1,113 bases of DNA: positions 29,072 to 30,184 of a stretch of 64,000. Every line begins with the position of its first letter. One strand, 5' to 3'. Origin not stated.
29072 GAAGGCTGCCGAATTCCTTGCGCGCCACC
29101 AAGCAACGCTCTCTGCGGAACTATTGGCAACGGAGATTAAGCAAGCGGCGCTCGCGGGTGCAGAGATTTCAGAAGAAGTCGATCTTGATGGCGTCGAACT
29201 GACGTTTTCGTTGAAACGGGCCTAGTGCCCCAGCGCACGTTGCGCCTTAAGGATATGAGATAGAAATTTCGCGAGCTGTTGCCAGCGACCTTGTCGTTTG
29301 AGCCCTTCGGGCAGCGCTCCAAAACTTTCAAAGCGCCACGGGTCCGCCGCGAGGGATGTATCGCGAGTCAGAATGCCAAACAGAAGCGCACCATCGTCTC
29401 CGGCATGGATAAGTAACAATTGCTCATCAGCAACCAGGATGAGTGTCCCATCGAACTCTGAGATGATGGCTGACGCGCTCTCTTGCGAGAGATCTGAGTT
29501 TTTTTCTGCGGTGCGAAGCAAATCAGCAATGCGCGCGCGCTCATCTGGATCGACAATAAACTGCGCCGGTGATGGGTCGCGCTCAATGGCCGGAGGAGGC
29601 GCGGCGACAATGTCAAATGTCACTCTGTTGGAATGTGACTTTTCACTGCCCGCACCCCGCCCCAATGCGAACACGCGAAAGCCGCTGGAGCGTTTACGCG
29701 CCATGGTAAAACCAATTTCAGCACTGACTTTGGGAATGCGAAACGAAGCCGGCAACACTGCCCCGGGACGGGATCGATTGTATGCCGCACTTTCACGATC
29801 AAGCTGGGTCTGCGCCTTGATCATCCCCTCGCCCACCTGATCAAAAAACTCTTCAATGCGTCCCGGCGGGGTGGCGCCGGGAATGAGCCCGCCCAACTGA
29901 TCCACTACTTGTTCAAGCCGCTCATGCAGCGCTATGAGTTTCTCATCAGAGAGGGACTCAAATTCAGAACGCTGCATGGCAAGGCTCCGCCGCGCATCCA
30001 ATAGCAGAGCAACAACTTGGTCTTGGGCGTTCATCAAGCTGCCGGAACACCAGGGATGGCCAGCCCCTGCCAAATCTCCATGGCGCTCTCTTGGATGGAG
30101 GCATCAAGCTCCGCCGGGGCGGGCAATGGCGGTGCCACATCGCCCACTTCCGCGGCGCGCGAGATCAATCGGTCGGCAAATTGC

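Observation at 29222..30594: Translationally coupled pair of unassignable proteins (186 aa + 270 aa): best candidate for an undescribed module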

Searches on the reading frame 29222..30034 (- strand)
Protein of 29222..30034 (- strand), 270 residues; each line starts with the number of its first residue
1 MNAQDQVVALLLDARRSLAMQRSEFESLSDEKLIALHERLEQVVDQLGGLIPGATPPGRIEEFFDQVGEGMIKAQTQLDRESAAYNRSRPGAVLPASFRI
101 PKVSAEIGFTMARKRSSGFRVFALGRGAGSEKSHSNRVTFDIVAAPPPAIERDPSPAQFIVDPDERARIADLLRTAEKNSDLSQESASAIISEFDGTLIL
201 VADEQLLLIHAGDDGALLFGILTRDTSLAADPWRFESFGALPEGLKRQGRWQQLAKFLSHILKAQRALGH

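Call 3: search_protein_families(library=pfam, proteins=[window:29222-30034:-], max_evalue=10)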
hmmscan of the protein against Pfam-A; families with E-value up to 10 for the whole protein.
window:29222-30034:- (270 aa): 0 families

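Call 4: search_protein_families(library=ncbifam, proteins=[window:29222-30034:-], max_evalue=10)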
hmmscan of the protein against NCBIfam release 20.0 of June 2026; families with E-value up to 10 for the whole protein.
window:29222-30034:- (270 aa): 0 families

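Call 5: search_protein_families(library=padloc, proteins=[window:29222-30034:-], max_evalue=10)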
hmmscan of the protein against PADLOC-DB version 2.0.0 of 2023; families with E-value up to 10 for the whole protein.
window:29222-30034:- (270 aa): 0 families

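Call 9: find_homologous_proteins(query=window:29222-30034:-, max_evalue=0.01)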
Query window:29222-30034:- (270 aa): 17 proteins with E <= 0.01 among 2949 candidates.
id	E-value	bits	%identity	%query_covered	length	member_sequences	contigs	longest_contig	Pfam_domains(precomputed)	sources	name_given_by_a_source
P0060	2.0e-169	580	100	100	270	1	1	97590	-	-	-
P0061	2.8e-108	379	67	99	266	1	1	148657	-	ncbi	-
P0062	4.4e-89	316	58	98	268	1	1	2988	-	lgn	-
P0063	4.1e-68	248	48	98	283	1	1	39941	-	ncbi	-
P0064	6.2e-67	244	47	99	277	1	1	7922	-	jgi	-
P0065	1.4e-66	243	47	99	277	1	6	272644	-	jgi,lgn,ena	-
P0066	7.8e-65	237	48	96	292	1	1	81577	-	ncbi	-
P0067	1.1e-63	233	47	97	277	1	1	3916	-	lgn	-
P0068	1.2e-63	233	48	99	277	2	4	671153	-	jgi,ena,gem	-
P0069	2.0e-63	232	45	98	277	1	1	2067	-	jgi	-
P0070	2.4e-62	229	45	98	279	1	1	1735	-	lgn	-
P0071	9.9e-62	227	46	99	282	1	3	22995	-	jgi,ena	-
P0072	4.9e-61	225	47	96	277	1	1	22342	-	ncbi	-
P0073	5.0e-61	224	46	99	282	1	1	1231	-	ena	-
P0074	9.8e-61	224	45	98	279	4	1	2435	-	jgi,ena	-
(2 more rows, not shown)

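Call 24: search_solved_structures(query=A2, max_evalue=10)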
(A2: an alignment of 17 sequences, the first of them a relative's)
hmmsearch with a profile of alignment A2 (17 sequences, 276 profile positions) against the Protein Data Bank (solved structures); distinct sequences matched with E-value up to 10: 8.
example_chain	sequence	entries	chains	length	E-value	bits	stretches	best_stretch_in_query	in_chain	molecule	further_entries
3u1k_A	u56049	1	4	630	0.2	14.3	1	91-133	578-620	Polyribonucleotide nucleotidyltransferase 1, mitochondrial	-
5zf6_A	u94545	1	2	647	0.2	14.2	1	91-133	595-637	Polyribonucleotide nucleotidyltransferase 1, mitochondrial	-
5w1c_B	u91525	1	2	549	0.22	14.1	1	161-234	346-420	MBP fused activation-induced cytidine deaminase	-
9kjr_A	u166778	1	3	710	0.22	14.1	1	91-133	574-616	Polyribonucleotide nucleotidyltransferase 1, mitochondrial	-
9kjt_A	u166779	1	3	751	0.23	14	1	91-133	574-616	Polyribonucleotide nucleotidyltransferase 1, mitochondrial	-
9njb_A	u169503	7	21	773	0.25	13.9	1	91-133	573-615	Polyribonucleotide nucleotidyltransferase 1, mitochondrial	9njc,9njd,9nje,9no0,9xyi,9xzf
5w0r_B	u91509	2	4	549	0.38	13.3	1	161-234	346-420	MBP fused activation-induced cytidine deaminase | Maltose-binding periplasmic protein,Single-stranded DNA cytosine deaminase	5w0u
5w0z_B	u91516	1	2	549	0.39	13.3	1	161-234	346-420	MBP fused activation-induced cytidine deaminase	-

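Call 29: find_homologous_proteins(query=A2, max_evalue=0.001)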
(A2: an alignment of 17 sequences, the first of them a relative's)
Query A2 (17 sequences) (270 aa, profile of the alignment): 21 proteins with E <= 0.001 among 8000 candidates.
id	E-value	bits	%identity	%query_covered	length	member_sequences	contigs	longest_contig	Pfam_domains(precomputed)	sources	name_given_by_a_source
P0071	2.5e-139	481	46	99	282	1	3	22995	-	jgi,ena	-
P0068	4.3e-138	477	48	99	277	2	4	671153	-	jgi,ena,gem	-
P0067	4.8e-138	477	47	97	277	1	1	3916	-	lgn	-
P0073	5.4e-137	474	46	99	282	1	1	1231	-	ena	-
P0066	1.6e-133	462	48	96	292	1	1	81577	-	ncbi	-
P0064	5.2e-133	461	47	99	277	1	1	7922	-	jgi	-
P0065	7.9e-132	457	47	99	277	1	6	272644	-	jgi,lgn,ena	-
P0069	1.1e-130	453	45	98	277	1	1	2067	-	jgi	-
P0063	3.8e-129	448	48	98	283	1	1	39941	-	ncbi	-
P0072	8.0e-128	444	47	96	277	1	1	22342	-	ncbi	-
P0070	1.3e-127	443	45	98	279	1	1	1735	-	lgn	-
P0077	6.6e-127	441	45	99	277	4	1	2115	-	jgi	-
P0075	7.5e-123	427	45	97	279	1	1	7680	-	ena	-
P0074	3.9e-121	422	45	98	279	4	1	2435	-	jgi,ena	-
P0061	4.3e-117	408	67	99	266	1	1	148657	-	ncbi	-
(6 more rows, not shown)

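Call 39: predict_structure(alignment_id=A2)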
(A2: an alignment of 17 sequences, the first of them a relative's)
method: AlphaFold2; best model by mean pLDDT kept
length: 270 residues; sequences in the alignment: 17
mean_pLDDT: 68.7   pTM: 0.39
mean pLDDT of the five models: 68.7, 68.1, 67.0, 65.6, 64.2
residues with pLDDT >= 90: 39; 70-90: 100; 50-70: 70; < 50: 61
segments of 3 or more residues with pLDDT < 50: 97-153
pLDDT, mean of each block of 10 residues (from residue 1): 85 85 83 87 85 66 62 66 63 47 38 33 35 38 40 65 90 93 91 89 88 76 84 84 57 66 60
secondary structure, 60 per line:
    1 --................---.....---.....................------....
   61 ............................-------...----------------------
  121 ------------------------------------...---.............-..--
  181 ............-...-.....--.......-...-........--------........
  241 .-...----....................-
elements in order: H3-18 H22-26 H30-50 H57-88 E157-159 H163-175 H181-192 E198-202 E205-211 E217-224 E233-241 H250-269

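Call 43: fold_search(model_id=the predicted structure, library=pdb)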
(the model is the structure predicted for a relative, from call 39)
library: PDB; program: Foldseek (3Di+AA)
matches with E <= 10: 362; with E <= 0.001: 0
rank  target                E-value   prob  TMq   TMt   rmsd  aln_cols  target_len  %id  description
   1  9sn1                  1.1e-01  0.28  0.12  0.06   9.7        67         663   18  Lip3 DL-peptidase in the apo-state (released 2026-02-18)
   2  5hmn_B                2.2e-01  0.14  0.13  0.17  14.5       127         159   12  Crystal structure of an aminoglycoside acetyltransferase HMB0005 from an uncultured soil metagenomic sample, unknown a (released 2016-02-17)
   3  2ae6_D                2.4e-01  0.18  0.12  0.18  13.1       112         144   20  Crystal Structure of Acetyltransferase of GNAT family from Enterococcus faecalis V583 (released 2005-09-06)
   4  2ae6_C                2.7e-01  0.28  0.15  0.24  14.2       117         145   14  Crystal Structure of Acetyltransferase of GNAT family from Enterococcus faecalis V583 (released 2005-09-06)
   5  5wph_D                3.0e-01  0.12  0.12  0.15  14.5       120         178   19  Crystal structure of ArsN, N-acetyltransferase with substrate AST from Pseudomonas putida KT2440 (released 2018-10-10)
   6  6ylz                  3.6e-01  0.16  0.12  0.16  19.8       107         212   14  X-ray structure of the K72I,Y129F,R133L, H199A quadruple mutant of PNP-oxidase from E. coli (released 2021-04-14)
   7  6ymh_BBB              4.1e-01  0.14  0.12  0.15  19.2       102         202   12  X-ray structure of the K72I, Y129F, R133L, H199A quadruple mutant of PNP-oxidase from E. coli in complex with PLP (released 2021-04-28)
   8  5hmn_C                4.1e-01  0.10  0.12  0.17  14.1       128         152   14  Crystal structure of an aminoglycoside acetyltransferase HMB0005 from an uncultured soil metagenomic sample, unknown a (released 2016-02-17)
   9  5bpd_B                4.1e-01  0.06  0.11  0.11  21.9       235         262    9  Structure of TrmBL2, an archaeal chromatin protein, shows a novel mode of DNA binding. (released 2015-09-02)
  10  3ld2_C                4.3e-01  0.13  0.13  0.19  14.2       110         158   14  The Crystal Structure of smu.2055 from Streptococcus mutans UA159 (released 2011-01-12)
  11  5hmn_A                4.6e-01  0.12  0.12  0.19  13.2       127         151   13  Crystal structure of an aminoglycoside acetyltransferase HMB0005 from an uncultured soil metagenomic sample, unknown a (released 2016-02-17)
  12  5bpi_C                4.6e-01  0.06  0.11  0.11  20.8       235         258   10  Structure of TrmBL2, an archaeal chromatin protein, shows a novel mode of DNA binding. (released 2015-09-02)
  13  8t2v_B                4.9e-01  0.35  0.13  0.05  19.2        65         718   15  Cryo-EM Structures of Full-length Integrin alphaIIbbeta3 in Native Lipids (released 2023-07-26)
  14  5box_A                5.2e-01  0.06  0.11  0.11  20.9       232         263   10  Structure of TrmBL2, an archaeal chromatin protein, shows a novel mode of DNA binding. (released 2015-09-02)
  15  8ew8                  5.5e-01  0.16  0.12  0.13  11.1        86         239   15  Crystal structure of Saccharomyces cerevisiae Altered Inheritance rate of Mitochondria protein 18 (AIM18p) R123A mutant (released 2023-03-22)
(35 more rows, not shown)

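Call 86: search_protein_families(library=phrogs, proteins=[window:29222-30034:-], max_evalue=1)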
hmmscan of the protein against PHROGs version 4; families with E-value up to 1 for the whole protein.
window:29222-30034:- (270 aa): 0 families

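Call 87: fold_search(model_id=the predicted structure, library=viral)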
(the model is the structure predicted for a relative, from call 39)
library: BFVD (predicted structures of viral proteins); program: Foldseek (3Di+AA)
matches with E <= 10: 746; with E <= 0.001: 0
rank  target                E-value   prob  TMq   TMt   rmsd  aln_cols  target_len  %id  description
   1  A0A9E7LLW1            7.5e-02  0.41  0.19  0.32  19.6       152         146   12  (no name in the UniProt tables at hand)
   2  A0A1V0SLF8            8.5e-02  0.08  0.11  0.11  23.0       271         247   11  F-box domain protein [Klosneuvirus KNV1]
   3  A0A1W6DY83            9.6e-02  0.08  0.15  0.13  37.3       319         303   14  Uncharacterized protein [Aeromonas phage phiA8-29]
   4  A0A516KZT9            1.4e-01  0.15  0.14  0.19  15.8       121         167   15  (no name in the UniProt tables at hand)
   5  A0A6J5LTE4            1.6e-01  0.14  0.15  0.07  19.4       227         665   15  Uncharacterized protein [uncultured Caudovirales phage]
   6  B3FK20                1.9e-01  0.41  0.18  0.35  13.9       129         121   10  Uncharacterized protein [Pseudomonas phage 201phi2-1]
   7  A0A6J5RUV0            1.9e-01  0.13  0.11  0.17  15.5       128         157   13  N-acetyltransferase domain-containing protein [uncultured Caudovirales phage]
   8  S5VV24                2.2e-01  0.23  0.17  0.22  20.1       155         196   10  Uncharacterized protein [Pseudomonas phage PaBG]
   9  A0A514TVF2            2.2e-01  0.21  0.14  0.16  12.4       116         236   11  Uncharacterized protein [Aeromonas phage D3]
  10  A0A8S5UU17            2.2e-01  0.06  0.11  0.14  26.1       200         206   14  Uncharacterized protein [Myoviridae sp. ctYA416]
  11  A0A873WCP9            2.5e-01  0.33  0.13  0.21  13.5       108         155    9  Putative acyl-CoA N-acyltransferase [Klebsiella phage Miami]
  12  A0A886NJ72            2.5e-01  0.10  0.09  0.19  18.5       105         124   15  (no name in the UniProt tables at hand)
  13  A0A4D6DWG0            2.7e-01  0.18  0.14  0.31  14.7       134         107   10  Uncharacterized protein [Edwardsiella phage pEt-SU]
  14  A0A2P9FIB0            2.7e-01  0.10  0.11  0.17  15.2       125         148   14  (no name in the UniProt tables at hand)
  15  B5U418                2.8e-01  0.33  0.12  0.39   8.7        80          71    8  Uncharacterized protein [Mycobacterium phage Troll4]
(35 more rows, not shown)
